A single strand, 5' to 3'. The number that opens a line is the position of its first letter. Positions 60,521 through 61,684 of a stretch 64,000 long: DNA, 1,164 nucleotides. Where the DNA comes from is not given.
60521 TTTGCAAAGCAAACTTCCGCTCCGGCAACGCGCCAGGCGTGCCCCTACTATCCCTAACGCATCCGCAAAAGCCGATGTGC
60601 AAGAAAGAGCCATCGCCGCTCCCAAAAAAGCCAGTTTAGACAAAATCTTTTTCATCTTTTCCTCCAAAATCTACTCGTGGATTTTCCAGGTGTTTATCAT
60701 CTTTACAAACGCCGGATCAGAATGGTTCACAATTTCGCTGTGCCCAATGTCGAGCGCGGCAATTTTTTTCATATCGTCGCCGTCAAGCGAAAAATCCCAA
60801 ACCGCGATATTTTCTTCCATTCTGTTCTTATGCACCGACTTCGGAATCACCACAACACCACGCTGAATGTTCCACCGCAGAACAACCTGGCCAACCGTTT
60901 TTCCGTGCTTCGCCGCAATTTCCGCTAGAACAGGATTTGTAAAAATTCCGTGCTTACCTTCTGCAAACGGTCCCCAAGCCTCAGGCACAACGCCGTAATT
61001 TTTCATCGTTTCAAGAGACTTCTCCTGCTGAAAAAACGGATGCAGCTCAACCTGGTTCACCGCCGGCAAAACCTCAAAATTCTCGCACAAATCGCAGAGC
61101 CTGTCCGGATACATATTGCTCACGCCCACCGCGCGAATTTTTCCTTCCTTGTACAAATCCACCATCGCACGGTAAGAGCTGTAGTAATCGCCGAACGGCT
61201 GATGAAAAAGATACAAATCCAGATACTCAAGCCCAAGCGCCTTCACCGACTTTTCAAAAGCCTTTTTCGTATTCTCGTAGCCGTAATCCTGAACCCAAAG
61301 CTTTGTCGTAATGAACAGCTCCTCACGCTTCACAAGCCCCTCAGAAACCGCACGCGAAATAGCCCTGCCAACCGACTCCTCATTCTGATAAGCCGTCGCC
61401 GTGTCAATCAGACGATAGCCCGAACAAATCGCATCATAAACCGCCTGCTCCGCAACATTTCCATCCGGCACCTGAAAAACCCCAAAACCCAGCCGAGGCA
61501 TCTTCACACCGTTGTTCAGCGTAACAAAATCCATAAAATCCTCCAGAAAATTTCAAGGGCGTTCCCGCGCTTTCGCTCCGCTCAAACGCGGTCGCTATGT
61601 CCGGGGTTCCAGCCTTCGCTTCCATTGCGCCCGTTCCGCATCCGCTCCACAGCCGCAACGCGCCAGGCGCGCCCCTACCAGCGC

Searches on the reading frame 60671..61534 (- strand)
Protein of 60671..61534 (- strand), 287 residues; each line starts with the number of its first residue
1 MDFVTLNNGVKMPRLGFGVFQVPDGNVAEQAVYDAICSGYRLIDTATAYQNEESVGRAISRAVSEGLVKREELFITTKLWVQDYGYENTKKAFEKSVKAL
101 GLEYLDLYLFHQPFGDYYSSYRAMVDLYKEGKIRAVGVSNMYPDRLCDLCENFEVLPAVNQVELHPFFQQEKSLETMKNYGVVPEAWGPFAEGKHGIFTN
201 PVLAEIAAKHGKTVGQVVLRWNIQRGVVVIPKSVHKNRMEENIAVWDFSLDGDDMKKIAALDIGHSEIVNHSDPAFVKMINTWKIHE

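Call 54: find_encoding_contigs(protein=window:60671-61534:-, flank=10000, max_places=4)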
Protein window:60671-61534:- (287 aa): 8 contigs read that carry it; 4 places shown.
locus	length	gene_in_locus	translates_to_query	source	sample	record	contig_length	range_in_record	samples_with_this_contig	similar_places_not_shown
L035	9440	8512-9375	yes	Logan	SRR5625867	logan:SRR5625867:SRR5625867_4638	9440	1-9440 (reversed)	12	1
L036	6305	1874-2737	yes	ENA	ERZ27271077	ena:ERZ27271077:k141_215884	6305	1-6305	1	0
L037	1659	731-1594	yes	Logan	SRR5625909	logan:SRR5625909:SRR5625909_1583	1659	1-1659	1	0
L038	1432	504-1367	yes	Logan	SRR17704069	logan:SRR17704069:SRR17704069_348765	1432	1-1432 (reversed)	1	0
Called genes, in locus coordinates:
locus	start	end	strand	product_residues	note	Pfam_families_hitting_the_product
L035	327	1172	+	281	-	PF00126:HTH_1, PF03466:LysR_substrate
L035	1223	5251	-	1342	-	PF04851:ResIII, PF07669:Eco57I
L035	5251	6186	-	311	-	-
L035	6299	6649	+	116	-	PF12844:HTH_19 (weak), PF01381:HTH_3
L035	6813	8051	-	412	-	PF13173:AAA_14, PF13635:DUF4143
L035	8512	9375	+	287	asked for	PF00248:Aldo_ket_red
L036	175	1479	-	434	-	PF13173:AAA_14, PF13635:DUF4143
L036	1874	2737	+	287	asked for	PF00248:Aldo_ket_red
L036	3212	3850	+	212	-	PF12682:Flavodoxin_4, PF12724:Flavodoxin_5 (faint)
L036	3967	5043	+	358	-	-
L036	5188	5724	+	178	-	PF12682:Flavodoxin_4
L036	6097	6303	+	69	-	?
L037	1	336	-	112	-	?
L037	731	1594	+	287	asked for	PF00248:Aldo_ket_red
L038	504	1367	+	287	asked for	PF00248:Aldo_ket_red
